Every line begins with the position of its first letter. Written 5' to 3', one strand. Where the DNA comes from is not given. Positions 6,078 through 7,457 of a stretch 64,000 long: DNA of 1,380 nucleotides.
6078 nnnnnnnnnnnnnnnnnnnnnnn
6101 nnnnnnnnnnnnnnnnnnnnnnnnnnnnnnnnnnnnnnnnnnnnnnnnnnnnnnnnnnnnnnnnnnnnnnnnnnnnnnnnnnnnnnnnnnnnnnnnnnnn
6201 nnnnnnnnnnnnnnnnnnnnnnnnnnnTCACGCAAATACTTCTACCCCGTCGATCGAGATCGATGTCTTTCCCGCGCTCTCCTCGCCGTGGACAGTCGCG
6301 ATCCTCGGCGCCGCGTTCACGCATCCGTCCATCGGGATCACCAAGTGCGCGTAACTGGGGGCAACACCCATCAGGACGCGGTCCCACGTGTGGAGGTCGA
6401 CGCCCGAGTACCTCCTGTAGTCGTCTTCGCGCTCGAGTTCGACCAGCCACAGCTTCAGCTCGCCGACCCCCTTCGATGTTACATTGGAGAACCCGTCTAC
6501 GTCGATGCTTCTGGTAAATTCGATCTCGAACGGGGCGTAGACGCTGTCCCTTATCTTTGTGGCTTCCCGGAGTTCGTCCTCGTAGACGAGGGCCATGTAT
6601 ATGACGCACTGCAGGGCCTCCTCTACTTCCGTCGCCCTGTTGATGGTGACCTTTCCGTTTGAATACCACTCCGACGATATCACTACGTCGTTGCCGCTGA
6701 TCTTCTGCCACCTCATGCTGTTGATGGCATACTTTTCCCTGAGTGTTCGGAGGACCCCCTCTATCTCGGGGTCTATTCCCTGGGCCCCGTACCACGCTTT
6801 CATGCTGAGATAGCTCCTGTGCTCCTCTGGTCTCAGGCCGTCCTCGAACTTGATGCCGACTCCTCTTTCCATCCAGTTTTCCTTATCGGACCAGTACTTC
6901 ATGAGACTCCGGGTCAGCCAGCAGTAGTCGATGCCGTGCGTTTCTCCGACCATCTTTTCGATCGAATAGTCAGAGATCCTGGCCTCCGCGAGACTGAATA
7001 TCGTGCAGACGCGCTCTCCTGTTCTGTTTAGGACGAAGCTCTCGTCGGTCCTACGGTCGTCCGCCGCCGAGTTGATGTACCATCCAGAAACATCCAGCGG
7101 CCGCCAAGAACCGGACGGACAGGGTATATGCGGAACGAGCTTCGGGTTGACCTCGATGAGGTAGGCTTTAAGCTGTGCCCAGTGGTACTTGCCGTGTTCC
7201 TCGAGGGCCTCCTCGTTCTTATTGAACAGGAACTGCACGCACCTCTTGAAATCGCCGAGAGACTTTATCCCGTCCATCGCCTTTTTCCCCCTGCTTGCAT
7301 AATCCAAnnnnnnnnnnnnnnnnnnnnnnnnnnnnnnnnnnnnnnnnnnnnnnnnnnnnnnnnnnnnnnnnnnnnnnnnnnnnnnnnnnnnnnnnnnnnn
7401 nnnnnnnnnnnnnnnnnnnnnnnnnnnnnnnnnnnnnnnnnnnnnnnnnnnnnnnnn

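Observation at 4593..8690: Accessory-looking patch on the 3' side of tRNA-Val(GAC)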

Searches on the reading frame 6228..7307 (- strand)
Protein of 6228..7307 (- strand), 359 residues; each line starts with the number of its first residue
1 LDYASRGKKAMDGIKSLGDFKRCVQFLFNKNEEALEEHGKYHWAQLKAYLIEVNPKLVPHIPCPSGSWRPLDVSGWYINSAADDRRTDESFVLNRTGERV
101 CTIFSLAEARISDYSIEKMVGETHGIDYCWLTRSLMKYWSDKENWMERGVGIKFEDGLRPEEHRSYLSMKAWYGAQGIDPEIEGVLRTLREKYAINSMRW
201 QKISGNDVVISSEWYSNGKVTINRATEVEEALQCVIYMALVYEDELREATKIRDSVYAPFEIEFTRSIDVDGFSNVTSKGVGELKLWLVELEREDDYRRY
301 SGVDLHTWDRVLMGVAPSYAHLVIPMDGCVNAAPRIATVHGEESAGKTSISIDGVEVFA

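Call 6: search_protein_families(library=pfam, proteins=[window:6228-7307:-], max_evalue=0.1)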
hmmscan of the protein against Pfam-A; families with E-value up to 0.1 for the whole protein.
window:6228-7307:- (359 aa): 0 families

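Call 7: search_protein_families(library=padloc, proteins=[window:6228-7307:-], max_evalue=0.1)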
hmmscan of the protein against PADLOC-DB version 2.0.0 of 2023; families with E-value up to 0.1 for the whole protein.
window:6228-7307:- (359 aa): 0 families

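Call 8: search_protein_families(library=ncbifam, proteins=[window:6228-7307:-], max_evalue=1)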
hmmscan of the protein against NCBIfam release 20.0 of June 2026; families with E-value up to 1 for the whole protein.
window:6228-7307:- (359 aa): 0 families

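Call 9: search_protein_families(library=phrogs, proteins=[window:6228-7307:-], max_evalue=1)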
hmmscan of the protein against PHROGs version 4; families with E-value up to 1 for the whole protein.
window:6228-7307:- (359 aa): 2 families
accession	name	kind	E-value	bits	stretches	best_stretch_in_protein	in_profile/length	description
phrog_22469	-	unknown function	2.6e-09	37.6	1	259-338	251-331/352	-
phrog_38169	-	unknown function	0.36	10.7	1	196-269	155-225/305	-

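Call 10: search_solved_structures(query=window:6228-7307:-, max_evalue=10)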
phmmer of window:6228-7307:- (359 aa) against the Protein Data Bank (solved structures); distinct sequences matched with E-value up to 10: 6.
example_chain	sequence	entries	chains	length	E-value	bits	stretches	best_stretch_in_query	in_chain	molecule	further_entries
3vee_A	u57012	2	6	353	1.4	10.9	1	302-335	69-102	DypB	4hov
3vec_A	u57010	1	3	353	1.4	10.9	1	302-335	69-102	DypB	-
3vef_A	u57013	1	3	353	1.4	10.9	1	302-335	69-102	DypB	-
3qnr_A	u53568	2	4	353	1.4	10.9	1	302-335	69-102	DyP Peroxidase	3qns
3veg_A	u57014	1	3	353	1.4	10.9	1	302-335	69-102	DypB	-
3ved_A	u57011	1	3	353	1.5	10.9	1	302-335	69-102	DypB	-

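Call 12: find_homologous_proteins(query=window:6228-7307:-)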
Query window:6228-7307:- (359 aa): 198 proteins with E <= 0.001 among 2225 candidates; the best 120 are listed.
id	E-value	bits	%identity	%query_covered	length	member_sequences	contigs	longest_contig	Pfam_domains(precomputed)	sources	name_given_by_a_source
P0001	6.4e-237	803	99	97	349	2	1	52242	PF25924.1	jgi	jgi:hypothetical protein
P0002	7.5e-182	622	75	97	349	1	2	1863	PF25924.1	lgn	-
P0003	2.1e-160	552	68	97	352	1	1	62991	PF25924.1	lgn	-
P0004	7.6e-115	402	51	96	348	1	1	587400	PF25924.1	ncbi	-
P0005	1.2e-114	401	51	96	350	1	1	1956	PF25924.1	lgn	-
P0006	3.5e-114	400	51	97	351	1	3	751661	PF25924.1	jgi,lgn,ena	jgi:hypothetical protein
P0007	7.5e-114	399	49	97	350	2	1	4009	PF25924.1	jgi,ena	-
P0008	1.7e-111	391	50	97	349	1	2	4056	PF25924.1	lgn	-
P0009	4.2e-110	386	50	97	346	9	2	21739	PF25924.1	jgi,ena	-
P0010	3.1e-109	383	49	97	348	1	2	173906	PF25924.1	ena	-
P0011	9.0e-109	382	50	97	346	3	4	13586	PF25924.1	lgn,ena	-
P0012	1.6e-107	378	49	97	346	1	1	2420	PF25924.1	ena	-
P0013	8.9e-107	375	50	97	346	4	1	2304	PF25924.1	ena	-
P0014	3.2e-106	373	50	97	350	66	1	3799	PF25924.1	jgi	jgi:hypothetical protein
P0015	1.4e-105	371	48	97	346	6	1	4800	PF25924.1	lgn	-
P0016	1.9e-105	371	50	97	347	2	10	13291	PF25924.1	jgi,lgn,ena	jgi:hypothetical protein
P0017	2.8e-105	370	49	97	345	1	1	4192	PF25924.1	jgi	-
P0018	3.2e-105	370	47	97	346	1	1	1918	PF25924.1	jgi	jgi:hypothetical protein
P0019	3.8e-105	370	47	97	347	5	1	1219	PF25924.1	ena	-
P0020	2.3e-104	367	48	97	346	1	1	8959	PF25924.1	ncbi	-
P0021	2.7e-104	367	50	97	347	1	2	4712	PF25924.1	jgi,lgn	jgi:hypothetical protein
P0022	2.7e-104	367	48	97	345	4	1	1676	PF25924.1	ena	-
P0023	3.1e-104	367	49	96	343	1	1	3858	PF25924.1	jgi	-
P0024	4.0e-104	367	49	97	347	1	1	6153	PF25924.1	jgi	jgi:hypothetical protein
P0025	4.4e-104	366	47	97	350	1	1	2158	PF25924.1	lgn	-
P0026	4.8e-104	366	48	97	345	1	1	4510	PF25924.1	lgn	-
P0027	5.7e-104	366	48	99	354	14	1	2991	PF25924.1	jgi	jgi:hypothetical protein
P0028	6.8e-104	366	46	97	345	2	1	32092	PF25924.1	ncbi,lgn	-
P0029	1.0e-103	365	50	97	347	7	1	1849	PF25924.1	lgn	-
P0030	1.0e-103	365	50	97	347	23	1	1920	PF25924.1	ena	-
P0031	1.2e-103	365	49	97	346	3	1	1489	PF25924.1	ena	-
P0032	1.3e-103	365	50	97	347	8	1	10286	PF25924.1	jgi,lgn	jgi:hypothetical protein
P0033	1.5e-103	365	49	97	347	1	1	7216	PF25924.1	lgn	-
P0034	1.5e-103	365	51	97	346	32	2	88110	PF25924.1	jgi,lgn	jgi:hypothetical protein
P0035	1.6e-103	365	49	97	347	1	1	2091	PF25924.1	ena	-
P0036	2.0e-103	364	49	97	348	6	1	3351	PF25924.1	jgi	-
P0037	2.1e-103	364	48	96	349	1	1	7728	PF25924.1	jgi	jgi:hypothetical protein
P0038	3.1e-103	364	49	97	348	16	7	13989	PF25924.1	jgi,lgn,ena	jgi:hypothetical protein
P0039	3.6e-103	363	48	97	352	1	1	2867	PF25924.1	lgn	-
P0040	4.2e-103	363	48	98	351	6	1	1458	PF25924.1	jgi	-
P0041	5.8e-103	363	46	97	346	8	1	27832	PF25924.1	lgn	-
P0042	1.1e-102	362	51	97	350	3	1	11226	PF25924.1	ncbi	-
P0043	1.4e-102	361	49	95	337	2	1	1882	PF25924.1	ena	-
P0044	1.6e-102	361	48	97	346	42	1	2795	PF25924.1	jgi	jgi:hypothetical protein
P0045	2.1e-102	361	47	97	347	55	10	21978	PF25924.1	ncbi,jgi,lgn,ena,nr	ncbi:MAG: hypothetical protein GX463_04745 [Methanothrix sp.]|nr:hypothetical protein [Methanothrix 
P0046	2.5e-102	361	51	97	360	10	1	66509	PF25924.1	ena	-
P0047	2.8e-102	360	48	97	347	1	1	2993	PF25924.1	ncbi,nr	ncbi:MAG: hypothetical protein PHW87_13685 [Methanothrix sp.]|nr:hypothetical protein [Methanothrix 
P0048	4.1e-102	360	48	97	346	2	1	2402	PF25924.1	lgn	-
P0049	4.2e-102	360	48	97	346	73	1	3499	PF25924.1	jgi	jgi:hypothetical protein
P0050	6.3e-102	359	47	97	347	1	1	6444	PF25924.1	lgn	-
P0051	6.4e-102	359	50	97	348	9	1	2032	PF25924.1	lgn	-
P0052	8.3e-102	359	48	97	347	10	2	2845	PF25924.1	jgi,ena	-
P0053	1.3e-101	358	47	97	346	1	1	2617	PF25924.1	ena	-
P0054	1.5e-101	358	50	97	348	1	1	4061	PF25924.1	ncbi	-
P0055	1.6e-101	358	48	94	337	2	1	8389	PF25924.1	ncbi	-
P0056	1.7e-101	358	48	97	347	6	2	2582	PF25924.1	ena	-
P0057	2.1e-101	358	46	97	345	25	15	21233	PF25924.1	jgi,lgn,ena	jgi:hypothetical protein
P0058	2.5e-101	357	48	97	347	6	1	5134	PF25924.1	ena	-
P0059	2.6e-101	357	48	96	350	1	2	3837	PF25924.1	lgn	-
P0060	5.8e-101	356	47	97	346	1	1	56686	PF25924.1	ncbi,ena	-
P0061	8.6e-101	356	48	97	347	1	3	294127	PF25924.1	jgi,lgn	-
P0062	8.8e-101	356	47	97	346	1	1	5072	PF25924.1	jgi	jgi:hypothetical protein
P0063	1.1e-100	355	47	97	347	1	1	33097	PF25924.1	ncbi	-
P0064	1.2e-100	355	51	96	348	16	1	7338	PF25924.1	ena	-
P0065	1.3e-100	355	48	96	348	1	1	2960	PF25924.1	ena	-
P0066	1.4e-100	355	50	97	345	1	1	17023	PF25924.1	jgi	jgi:hypothetical protein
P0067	1.4e-100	355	47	97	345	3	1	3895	PF25924.1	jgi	-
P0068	1.6e-100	355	46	96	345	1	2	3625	PF25924.1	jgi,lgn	-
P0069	1.9e-100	354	49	97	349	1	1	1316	PF25924.1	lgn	-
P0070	3.3e-100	354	48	96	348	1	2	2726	PF25924.1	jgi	-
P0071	3.7e-100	353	48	97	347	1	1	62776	PF25924.1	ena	-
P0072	4.4e-100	353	47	97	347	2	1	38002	PF25924.1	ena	-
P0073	6.4e-100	353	47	97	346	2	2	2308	PF25924.1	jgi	jgi:hypothetical protein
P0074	7.1e-100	353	48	97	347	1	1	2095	PF25924.1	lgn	-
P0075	7.6e-100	352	45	97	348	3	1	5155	PF25924.1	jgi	jgi:hypothetical protein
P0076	9.4e-100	352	46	97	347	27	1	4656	PF25924.1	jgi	jgi:hypothetical protein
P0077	1.0e-99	352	48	97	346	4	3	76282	PF25924.1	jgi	jgi:hypothetical protein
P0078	1.1e-99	352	50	97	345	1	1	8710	PF25924.1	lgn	-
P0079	1.6e-99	351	49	97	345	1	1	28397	PF25924.1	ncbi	-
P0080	1.6e-99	351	48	97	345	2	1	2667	PF25924.1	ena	-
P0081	1.7e-99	351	49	97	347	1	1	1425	PF25924.1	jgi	jgi:hypothetical protein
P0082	1.8e-99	351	47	97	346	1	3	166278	PF25924.1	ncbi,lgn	ncbi:MAG: hypothetical protein QXT68_07290 [Halobacteria archaeon]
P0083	2.1e-99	351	46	97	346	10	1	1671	PF25924.1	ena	-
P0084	2.1e-99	351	48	97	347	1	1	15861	PF25924.1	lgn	-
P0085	2.2e-99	351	46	97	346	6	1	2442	PF25924.1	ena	-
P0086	2.3e-99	351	49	97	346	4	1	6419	PF25924.1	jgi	-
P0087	2.4e-99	351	46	97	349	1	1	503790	PF25924.1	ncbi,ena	-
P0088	2.6e-99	351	48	97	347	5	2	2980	PF25924.1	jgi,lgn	-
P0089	3.2e-99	350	47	97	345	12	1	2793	PF25924.1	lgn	-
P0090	4.8e-99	350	47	97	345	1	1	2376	PF25924.1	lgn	-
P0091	4.8e-99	350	48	97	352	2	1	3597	PF25924.1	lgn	-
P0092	4.9e-99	350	46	97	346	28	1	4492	PF25924.1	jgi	jgi:hypothetical protein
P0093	5.4e-99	350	48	97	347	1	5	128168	PF25924.1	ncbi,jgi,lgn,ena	jgi:hypothetical protein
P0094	6.2e-99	349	48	97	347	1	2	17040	PF25924.1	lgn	-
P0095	7.4e-99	349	49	96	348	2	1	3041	PF25924.1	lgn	-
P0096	8.6e-99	349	47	97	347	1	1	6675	PF25924.1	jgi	jgi:hypothetical protein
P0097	9.5e-99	349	46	97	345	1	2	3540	PF25924.1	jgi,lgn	-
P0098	1.6e-98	348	48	94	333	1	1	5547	PF25924.1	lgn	-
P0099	1.7e-98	348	45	97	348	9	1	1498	PF25924.1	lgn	-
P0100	2.1e-98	348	47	97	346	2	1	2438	PF25924.1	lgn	-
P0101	2.4e-98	347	45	97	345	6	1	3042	PF25924.1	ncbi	-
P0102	2.5e-98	347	46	96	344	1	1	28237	PF25924.1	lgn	-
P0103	3.0e-98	347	46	97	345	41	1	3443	PF25924.1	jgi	-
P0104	4.0e-98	347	46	97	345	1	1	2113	PF25924.1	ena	-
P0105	4.0e-98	347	46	97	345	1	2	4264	PF25924.1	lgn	-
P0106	4.2e-98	347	48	97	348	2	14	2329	PF25924.1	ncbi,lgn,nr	ncbi:MAG: Uncharacterized protein XE11_2751 [Methanomicrobiales archaeon 53_19]|nr:MAG: Uncharacteri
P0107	7.0e-98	346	48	96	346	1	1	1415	PF25924.1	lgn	-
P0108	9.8e-98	346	48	94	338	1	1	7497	PF25924.1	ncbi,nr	ncbi:MAG: hypothetical protein Q7U51_15390 [Methanoregula sp.]|nr:hypothetical protein [Methanoregul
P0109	1.2e-97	345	48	94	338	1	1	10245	PF25924.1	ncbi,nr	ncbi:MAG: hypothetical protein Q7V05_14130 [Methanoregula sp.]|nr:hypothetical protein [Methanoregul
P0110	1.2e-97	345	47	97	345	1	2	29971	PF25924.1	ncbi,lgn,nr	ncbi:MAG: hypothetical protein QMD46_13260 [Methanomicrobiales archaeon]|nr:hypothetical protein [Me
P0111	1.6e-97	345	47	97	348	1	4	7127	PF25924.1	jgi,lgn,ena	-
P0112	1.9e-97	345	49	97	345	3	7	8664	PF25924.1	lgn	-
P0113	2.3e-97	344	45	97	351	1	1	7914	PF25924.1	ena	-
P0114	2.9e-97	344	46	96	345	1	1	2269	PF25924.1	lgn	-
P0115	3.4e-97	344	46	97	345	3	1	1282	PF25924.1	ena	-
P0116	3.9e-97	344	47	97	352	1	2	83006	PF25924.1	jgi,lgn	jgi:hypothetical protein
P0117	5.1e-97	343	44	97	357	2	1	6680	PF25924.1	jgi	jgi:hypothetical protein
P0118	7.3e-97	343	46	97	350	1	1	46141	PF25924.1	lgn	-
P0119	9.9e-97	342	46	97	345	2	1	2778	PF25924.1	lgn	-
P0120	1.3e-96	342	51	89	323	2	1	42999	PF25924.1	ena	-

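Call 13: find_encoding_contigs(protein=P0001, flank=10000, max_places=3)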
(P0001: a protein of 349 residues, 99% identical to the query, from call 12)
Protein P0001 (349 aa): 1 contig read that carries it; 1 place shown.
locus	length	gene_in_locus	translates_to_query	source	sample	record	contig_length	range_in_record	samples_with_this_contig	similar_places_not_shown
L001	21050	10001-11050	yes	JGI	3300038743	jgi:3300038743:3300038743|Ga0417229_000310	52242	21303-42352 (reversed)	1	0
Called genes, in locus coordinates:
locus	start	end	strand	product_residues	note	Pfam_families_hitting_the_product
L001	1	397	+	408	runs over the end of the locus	PF00483:NTP_transferase, PF12804:NTP_transf_3, PF24894:Hexapep_GlmU (faint), PF00132:Hexapep (faint), PF25084:LbH_EIF2B, PF25087:GMPPB_C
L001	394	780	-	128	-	PF14464:Prok-JAB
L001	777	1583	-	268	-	PF01513:NAD_kinase, PF20143:NAD_kinase_C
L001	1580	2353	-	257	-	PF00459:Inositol_P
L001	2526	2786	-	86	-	-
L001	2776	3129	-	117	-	-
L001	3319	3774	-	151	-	-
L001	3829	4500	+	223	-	PF01269:Fibrillarin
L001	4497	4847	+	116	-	PF00293:NUDIX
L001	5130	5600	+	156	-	PF08069:Ribosomal_S13_N, PF00312:Ribosomal_S15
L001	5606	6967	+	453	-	PF01368:DHH, PF02272:DHHA1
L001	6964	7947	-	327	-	PF00814:TsaD, PF22521:HypF_C_2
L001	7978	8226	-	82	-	-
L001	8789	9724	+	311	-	-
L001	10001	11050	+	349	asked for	PF25924:MJECL33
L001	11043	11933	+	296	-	-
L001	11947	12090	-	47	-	-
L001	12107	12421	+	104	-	-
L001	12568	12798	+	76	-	-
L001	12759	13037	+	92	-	-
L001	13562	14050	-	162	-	PF13302:Acetyltransf_3, PF13420:Acetyltransf_4 (weak), PF00583:Acetyltransf_1, PF13673:Acetyltransf_10, PF13508:Acetyltransf_7, PF08445:FR47 (weak)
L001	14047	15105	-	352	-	PF14947:HTH_45 (faint), PF01861:BpsA_C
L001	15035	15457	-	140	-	PF02675:AdoMet_dc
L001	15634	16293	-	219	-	PF01902:Diphthami_syn_2_N, PF28410:Diphthami_syn_2_C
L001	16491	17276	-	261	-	PF27252:AF_1314_C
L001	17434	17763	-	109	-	PF22263:DUF6951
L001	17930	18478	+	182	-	PF04060:FeS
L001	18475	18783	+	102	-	-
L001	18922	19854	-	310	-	PF00037:Fer4 (weak), PF12797:Fer4_2 (faint), PF12800:Fer4_4 (faint), PF13237:Fer4_10, PF12838:Fer4_7, PF13187:Fer4_9 (weak), PF00037:Fer4 (weak), PF02596:DUF169, +2 more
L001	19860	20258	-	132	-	PF08859:DGC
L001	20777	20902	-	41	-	-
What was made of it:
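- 6228..7277 (-): MJECL33-family gene (349 aa from the ATG at 7277; the mechanical ORF extends to 7307). Intact. 198 homologues, all listed ones carrying a precomputed PF25924 (MJECL33) hit (calls 12, 13).
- On Pfam PF25924 (MJECL33): Precomputed PF25924 hits on the 99%-identical P0001 and on all 120 listed homologues (calls 12, 13).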

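Call 14: find_encoding_contigs(protein=P0003, flank=10000, max_places=3)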
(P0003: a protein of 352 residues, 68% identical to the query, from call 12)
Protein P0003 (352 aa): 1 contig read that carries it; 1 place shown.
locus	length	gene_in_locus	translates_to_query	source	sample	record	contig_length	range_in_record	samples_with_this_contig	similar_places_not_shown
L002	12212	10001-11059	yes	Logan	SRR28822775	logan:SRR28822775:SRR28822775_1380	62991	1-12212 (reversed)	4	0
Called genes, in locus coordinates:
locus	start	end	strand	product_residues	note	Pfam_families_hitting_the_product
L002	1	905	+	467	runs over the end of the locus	PF13230:GATase_4, PF13522:GATase_6, PF13537:GATase_7, PF00156:Pribosyltran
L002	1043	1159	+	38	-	-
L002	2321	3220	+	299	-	PF00701:DHDPS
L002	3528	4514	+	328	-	PF08240:ADH_N, PF00107:ADH_zinc_N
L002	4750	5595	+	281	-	PF04909:Amidohydro_2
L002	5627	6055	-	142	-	PF00881:Nitroreductase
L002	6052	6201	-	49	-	PF00881:Nitroreductase (weak)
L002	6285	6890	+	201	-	-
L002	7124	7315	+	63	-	-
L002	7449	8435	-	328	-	PF00589:Phage_integrase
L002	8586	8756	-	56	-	-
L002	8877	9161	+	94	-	-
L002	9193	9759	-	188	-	-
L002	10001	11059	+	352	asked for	PF25924:MJECL33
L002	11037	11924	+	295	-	-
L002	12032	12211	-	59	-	?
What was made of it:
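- The nearest MJECL33 homologues outside the species are only 68-75% identical and sit in other contexts (calls 12, 14).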

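Call 18: search_protein_families(library=pfam, proteins=[L001:8789-9724:+, L001:12107-12421:+, L001:12568-12798:+, L001:12759-13037:+, L001:13562-14050:-, L002:9193-9759:-, L002:8877-9161:+, L002:11037-11924:+, L002:6285-6890:+], max_evalue=0.1)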
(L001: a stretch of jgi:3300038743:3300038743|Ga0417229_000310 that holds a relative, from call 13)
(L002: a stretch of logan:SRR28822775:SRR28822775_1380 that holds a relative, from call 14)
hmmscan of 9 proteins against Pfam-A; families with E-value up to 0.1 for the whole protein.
L001:8789-9724:+ (311 aa): 1 family
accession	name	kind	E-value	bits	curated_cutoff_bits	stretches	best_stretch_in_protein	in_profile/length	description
PF01878.24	EVE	-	0.00012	22.6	23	1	36-138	34-142/145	EVE domain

L001:12107-12421:+ (104 aa): 0 families

L001:12568-12798:+ (76 aa): 1 family
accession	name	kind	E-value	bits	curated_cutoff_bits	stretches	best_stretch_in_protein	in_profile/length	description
PF00317.26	Ribonuc_red_lgN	-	0.059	13.9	28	1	31-59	45-73/77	Ribonucleotide reductase, all-alpha domain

L001:12759-13037:+ (92 aa): 0 families

L001:13562-14050:- (162 aa): 9 families
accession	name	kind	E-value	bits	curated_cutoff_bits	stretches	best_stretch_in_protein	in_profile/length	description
PF00583.31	Acetyltransf_1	-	8.7e-22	78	20.7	1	53-150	21-116/116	Acetyltransferase (GNAT) family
PF13508.13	Acetyltransf_7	-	1.9e-13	51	27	1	63-152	2-84/84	Acetyltransferase (GNAT) domain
PF13673.13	Acetyltransf_10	-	1.2e-09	38.6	23.6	1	53-157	20-114/128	Acetyltransferase (GNAT) domain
PF13302.13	Acetyltransf_3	-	5.2e-09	37.3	25.4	1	38-151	19-138/138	Acetyltransferase (GNAT) domain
PF13420.13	Acetyltransf_4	-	1.5e-06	28.7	24.3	1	14-153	1-137/155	Acetyltransferase (GNAT) domain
PF08445.16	FR47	-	3.8e-06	27.2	22.1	1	92-158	20-85/86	FR47-like protein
PF13527.13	Acetyltransf_9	-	0.0011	19.3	25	1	14-128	2-107/127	Acetyltransferase (GNAT) domain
PF14542.12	Acetyltransf_CG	-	0.048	14.2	30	1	95-127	26-58/80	GCN5-related N-acetyl-transferase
PF24553.2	Rv0428c_C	-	0.09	12.9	27.2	0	101-152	167-217/224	Probable histone acetyltransferase Rv0428c C-terminal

L002:9193-9759:- (188 aa): 2 families
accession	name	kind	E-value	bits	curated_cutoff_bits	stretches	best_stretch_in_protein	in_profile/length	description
PF18146.6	CinA_KH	-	0.036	14.6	27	1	67-98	30-61/73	Damage-inducible protein CinA KH domain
PF00801.26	PKD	-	0.042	14.3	23.5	1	65-85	49-69/80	PKD domain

L002:8877-9161:+ (94 aa): 6 families
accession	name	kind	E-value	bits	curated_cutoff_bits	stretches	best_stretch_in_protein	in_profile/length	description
PF14947.12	HTH_45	-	0.00029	21.2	25.5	1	19-91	7-75/77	Winged helix-turn-helix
PF22166.2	ArnR1-like_WHD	-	0.0024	18.5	26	1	49-90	49-88/90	ArnR1-like, winged-helix domain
PF01638.23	HxlR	-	0.0096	16.2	20.8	1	36-90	22-81/91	HxlR-like helix-turn-helix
PF25213.1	HVO_A0261_N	-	0.028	14.7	35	1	20-90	16-79/86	HVO_A0261 N-terminal domain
PF09382.16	RQC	-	0.06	13.6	23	1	44-88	63-103/114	RQC domain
PF01978.25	TrmB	-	0.078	13.3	25.6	0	17-66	11-59/68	Sugar-specific transcriptional regulator TrmB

L002:11037-11924:+ (295 aa): 0 families

L002:6285-6890:+ (201 aa): 1 family
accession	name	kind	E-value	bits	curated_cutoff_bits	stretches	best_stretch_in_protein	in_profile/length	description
PF20447.3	DUF6704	-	0.038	14.6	27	1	79-123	11-55/68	Family of unknown function (DUF6704)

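Call 35: find_encoding_contigs(protein=P0004, flank=8000, max_places=2)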
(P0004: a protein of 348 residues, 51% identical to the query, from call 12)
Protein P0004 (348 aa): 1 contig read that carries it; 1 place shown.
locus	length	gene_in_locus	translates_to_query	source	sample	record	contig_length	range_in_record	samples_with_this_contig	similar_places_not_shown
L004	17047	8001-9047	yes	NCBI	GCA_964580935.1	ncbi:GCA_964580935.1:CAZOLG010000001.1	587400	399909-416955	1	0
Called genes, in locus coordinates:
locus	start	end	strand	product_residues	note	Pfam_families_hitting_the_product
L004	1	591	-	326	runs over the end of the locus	PF00389:2-Hacid_dh, PF02826:2-Hacid_dh_C, PF03446:NAD_binding_2, PF03807:F420_oxidored (weak)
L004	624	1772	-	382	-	PF00368:HMG-CoA_red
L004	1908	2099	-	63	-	PF11295:DUF3096 (weak)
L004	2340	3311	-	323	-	PF00589:Phage_integrase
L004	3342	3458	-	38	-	-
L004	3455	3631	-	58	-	-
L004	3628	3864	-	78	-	-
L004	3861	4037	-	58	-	-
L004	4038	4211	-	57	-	-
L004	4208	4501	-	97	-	-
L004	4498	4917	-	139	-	-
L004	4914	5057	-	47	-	-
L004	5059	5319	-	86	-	-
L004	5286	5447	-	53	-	-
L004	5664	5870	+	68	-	PF22166:WHD_ArnR1 (weak)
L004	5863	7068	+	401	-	-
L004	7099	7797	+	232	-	-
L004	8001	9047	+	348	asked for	PF25924:MJECL33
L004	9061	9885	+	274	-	-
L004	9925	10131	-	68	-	-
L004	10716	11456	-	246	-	-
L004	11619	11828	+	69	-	-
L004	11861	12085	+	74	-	-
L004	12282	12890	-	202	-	-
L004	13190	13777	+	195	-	-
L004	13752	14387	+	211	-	-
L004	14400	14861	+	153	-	-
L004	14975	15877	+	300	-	-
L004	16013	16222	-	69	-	-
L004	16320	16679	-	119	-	-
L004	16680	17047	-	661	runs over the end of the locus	PF13476:AAA_23 (weak), PF13514:AAA_27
